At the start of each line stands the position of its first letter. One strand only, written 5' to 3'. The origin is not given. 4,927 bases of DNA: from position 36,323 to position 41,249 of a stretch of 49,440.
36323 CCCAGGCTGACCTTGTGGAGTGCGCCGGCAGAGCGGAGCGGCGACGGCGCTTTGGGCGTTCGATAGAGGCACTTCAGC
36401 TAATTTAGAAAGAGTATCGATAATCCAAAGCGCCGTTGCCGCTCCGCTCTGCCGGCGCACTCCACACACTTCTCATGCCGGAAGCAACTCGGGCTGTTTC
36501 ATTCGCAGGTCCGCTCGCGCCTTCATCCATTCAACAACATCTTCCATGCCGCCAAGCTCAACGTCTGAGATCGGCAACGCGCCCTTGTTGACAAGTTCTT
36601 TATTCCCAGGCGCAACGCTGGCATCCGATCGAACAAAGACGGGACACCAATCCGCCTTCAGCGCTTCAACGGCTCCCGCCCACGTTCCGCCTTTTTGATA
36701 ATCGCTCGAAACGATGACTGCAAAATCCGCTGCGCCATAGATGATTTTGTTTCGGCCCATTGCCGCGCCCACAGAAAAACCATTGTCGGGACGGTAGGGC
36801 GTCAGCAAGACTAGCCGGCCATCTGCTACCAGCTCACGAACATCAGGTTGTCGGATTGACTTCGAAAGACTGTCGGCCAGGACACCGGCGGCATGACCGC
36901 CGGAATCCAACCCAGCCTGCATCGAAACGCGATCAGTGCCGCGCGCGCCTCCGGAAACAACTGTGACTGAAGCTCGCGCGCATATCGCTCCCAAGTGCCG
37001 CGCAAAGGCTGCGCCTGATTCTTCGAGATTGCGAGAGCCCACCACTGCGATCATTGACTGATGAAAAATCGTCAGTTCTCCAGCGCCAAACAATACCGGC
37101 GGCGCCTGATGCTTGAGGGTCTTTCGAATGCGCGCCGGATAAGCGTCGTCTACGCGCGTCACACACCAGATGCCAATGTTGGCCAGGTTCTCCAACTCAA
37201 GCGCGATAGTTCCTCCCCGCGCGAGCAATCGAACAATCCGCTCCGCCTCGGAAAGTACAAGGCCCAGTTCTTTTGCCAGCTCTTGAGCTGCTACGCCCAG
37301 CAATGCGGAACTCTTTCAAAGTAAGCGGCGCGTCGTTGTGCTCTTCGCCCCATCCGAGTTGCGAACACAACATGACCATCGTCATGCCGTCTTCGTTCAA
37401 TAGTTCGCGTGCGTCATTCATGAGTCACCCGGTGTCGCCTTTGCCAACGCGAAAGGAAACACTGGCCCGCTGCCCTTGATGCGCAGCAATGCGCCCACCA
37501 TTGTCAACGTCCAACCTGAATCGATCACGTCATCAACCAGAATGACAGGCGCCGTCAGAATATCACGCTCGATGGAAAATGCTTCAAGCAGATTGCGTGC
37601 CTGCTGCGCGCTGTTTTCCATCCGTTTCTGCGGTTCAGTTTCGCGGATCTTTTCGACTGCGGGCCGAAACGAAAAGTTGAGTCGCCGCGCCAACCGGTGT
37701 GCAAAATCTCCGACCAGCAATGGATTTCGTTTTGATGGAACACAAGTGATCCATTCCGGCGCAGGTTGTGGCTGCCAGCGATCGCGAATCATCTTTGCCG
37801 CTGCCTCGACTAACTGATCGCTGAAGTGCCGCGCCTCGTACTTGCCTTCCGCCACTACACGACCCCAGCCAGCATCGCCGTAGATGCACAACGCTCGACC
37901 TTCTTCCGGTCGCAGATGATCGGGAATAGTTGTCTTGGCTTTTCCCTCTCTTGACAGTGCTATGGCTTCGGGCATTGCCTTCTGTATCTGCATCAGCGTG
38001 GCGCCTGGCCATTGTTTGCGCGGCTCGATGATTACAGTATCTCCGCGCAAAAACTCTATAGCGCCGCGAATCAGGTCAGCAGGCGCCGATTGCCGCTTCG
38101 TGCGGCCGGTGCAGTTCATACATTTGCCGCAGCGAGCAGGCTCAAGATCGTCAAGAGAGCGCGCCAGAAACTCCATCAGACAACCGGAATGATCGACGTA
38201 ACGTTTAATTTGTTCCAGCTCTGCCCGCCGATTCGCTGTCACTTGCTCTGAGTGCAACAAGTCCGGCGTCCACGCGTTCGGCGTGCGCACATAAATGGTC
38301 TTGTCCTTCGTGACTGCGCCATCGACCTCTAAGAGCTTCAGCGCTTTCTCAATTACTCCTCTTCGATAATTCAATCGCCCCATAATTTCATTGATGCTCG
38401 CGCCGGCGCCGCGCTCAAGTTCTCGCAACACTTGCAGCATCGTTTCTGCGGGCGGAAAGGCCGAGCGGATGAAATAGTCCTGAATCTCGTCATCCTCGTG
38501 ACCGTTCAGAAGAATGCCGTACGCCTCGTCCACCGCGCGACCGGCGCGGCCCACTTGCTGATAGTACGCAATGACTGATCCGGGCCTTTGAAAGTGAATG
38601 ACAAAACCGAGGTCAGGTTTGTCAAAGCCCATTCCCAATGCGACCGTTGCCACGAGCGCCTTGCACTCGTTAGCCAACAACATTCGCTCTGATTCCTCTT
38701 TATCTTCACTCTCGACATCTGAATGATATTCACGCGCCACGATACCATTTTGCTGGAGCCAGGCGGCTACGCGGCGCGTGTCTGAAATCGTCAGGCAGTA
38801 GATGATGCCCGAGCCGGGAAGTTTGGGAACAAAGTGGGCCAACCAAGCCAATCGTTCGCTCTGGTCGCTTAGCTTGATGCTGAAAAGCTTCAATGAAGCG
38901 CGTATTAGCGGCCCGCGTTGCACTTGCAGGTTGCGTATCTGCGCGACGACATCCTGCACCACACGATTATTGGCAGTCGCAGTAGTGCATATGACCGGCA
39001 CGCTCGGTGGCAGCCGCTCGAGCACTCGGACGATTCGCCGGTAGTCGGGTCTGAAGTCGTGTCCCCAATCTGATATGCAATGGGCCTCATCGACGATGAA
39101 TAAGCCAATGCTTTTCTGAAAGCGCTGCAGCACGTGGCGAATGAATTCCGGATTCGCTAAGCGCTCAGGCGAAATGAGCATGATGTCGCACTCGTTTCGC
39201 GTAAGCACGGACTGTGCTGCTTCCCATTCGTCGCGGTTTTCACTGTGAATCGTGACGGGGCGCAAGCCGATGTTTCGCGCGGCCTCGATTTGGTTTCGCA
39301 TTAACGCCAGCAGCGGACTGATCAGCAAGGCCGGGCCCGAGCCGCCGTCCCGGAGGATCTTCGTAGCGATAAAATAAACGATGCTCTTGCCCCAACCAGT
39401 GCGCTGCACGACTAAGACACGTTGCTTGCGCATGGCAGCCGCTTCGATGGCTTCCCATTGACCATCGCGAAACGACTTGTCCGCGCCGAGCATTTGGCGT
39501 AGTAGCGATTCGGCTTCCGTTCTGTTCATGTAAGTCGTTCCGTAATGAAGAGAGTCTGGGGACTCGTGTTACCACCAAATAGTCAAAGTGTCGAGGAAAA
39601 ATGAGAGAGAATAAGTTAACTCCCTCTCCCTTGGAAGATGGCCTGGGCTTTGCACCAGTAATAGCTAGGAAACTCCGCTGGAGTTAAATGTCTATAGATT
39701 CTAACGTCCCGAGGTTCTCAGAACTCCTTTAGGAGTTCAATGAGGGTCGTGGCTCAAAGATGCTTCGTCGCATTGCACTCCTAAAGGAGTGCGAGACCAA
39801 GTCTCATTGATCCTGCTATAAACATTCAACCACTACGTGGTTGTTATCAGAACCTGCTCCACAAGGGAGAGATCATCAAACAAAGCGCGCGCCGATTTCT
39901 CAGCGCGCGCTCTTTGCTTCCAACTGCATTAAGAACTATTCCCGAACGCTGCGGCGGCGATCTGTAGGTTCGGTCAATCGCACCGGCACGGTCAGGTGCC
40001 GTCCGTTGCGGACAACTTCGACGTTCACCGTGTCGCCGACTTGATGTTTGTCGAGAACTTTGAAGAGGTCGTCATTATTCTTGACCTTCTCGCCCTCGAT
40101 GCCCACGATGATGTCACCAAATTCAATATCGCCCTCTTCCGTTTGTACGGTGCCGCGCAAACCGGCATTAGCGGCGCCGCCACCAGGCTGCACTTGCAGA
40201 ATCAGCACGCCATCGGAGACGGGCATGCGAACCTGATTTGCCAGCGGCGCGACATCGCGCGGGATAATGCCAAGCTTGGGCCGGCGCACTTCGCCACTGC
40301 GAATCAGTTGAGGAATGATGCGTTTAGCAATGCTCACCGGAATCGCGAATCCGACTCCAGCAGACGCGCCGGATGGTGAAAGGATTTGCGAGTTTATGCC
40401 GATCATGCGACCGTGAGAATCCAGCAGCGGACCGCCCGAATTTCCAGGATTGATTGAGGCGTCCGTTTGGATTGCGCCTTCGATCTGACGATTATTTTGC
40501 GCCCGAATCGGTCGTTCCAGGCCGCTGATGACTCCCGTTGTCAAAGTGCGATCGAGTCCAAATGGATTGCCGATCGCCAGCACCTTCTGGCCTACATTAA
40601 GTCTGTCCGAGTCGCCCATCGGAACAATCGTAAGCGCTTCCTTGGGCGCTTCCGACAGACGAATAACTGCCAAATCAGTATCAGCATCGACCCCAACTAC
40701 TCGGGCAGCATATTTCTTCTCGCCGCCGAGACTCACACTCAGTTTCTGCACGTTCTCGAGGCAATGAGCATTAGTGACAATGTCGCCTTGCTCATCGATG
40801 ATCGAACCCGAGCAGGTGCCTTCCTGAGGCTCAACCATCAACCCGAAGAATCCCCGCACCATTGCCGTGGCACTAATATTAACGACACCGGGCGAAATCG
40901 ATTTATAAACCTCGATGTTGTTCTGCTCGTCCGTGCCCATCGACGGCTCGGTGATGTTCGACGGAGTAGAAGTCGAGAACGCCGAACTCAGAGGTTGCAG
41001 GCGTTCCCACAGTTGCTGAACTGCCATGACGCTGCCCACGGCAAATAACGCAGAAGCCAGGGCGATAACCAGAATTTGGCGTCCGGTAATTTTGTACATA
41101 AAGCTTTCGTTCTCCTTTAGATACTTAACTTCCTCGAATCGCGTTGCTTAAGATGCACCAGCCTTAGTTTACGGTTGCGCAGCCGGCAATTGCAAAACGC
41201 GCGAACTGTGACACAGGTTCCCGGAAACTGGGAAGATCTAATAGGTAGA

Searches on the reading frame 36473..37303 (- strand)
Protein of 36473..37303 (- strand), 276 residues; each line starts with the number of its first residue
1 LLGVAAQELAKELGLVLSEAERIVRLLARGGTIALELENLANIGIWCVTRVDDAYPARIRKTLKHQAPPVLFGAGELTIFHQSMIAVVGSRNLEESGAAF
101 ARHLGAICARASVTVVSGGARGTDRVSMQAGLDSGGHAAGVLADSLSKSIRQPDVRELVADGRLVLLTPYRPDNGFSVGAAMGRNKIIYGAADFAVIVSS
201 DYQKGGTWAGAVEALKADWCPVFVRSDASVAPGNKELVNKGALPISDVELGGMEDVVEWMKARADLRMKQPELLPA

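Call 51: search_protein_families(library=pfam, proteins=[window:36473-37303:-], max_evalue=0.001)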
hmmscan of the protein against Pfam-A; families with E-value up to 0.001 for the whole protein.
window:36473-37303:- (276 aa): 2 families
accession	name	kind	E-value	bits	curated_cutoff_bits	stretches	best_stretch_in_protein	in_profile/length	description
PF02481.21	DNA_processg_A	-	6.8e-34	117.4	29.6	1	41-245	3-210/212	DNA recombination-mediator protein A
PF18306.6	LDcluster4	-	1.2e-07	31.9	26.3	1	84-201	3-103/151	SLOG cluster4 family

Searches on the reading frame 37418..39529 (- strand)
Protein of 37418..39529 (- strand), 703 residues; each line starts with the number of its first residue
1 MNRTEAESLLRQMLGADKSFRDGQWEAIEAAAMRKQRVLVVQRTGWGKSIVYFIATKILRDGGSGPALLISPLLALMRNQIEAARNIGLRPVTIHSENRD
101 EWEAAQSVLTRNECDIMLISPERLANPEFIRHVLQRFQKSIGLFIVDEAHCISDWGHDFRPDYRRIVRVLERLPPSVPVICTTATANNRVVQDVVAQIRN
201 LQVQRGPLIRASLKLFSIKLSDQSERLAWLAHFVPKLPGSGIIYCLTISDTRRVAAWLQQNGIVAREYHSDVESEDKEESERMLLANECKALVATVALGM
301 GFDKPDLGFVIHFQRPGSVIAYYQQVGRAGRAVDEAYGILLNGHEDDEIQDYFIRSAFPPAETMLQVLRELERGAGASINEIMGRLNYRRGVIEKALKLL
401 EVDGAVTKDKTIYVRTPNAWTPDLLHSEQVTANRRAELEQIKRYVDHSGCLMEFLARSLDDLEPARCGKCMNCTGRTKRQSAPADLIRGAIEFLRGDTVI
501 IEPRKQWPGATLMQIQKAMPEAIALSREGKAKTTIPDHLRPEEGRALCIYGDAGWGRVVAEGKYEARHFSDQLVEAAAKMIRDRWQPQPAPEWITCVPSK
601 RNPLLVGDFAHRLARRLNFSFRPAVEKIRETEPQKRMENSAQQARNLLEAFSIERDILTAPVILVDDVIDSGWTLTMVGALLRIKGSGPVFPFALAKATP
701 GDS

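Call 51: search_protein_families(library=pfam, proteins=[window:37418-39529:-], max_evalue=0.001)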
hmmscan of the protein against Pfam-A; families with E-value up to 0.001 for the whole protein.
window:37418-39529:- (703 aa): 5 families
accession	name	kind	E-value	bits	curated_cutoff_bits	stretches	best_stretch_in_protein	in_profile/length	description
PF00270.35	DEAD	-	3.6e-25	89.1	26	1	22-193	2-166/167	DEAD/DEAH box helicase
PF00271.37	Helicase_C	-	7.5e-15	55.6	23.5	1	238-332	15-109/110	Helicase conserved C-terminal domain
PF04851.21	ResIII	-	4.2e-11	43.5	22.5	1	19-169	3-149/164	Type III restriction enzyme, res subunit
PF00156.33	Pribosyltran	-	8.8e-06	25.6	26.3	1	609-686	43-114/158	Phosphoribosyl transferase domain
PF16124.10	RecQ_Zn_bind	-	0.0001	23.4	25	1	427-474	17-66/66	RecQ zinc-binding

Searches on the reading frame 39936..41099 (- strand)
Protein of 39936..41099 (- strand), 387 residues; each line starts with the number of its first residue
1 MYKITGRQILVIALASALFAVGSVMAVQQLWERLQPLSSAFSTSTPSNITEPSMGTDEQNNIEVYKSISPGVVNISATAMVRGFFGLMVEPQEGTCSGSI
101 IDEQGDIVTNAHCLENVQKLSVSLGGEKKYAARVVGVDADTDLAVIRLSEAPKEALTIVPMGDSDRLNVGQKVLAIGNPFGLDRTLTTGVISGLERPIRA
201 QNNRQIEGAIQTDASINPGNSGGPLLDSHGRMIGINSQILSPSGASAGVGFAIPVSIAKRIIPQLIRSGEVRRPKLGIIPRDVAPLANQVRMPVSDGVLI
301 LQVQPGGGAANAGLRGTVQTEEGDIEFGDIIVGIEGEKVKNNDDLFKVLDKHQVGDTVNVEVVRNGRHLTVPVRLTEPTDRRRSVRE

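Call 51: search_protein_families(library=pfam, proteins=[window:39936-41099:-], max_evalue=0.001)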
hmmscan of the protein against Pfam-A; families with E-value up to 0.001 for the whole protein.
window:39936-41099:- (387 aa): 4 families
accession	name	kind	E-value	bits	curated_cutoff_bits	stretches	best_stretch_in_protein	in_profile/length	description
PF13365.12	Trypsin_2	-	9.8e-34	117.6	27.6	1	96-235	1-144/144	Trypsin-like peptidase domain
PF00089.32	Trypsin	-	1.3e-23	84.4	20.6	1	94-261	25-219/220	Trypsin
PF13180.12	PDZ_2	-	2.4e-12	47.4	27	1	285-374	12-79/80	PDZ domain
PF10459.15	Peptidase_S46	-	1.5e-05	24.3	22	0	93-119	46-73/698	Peptidase S46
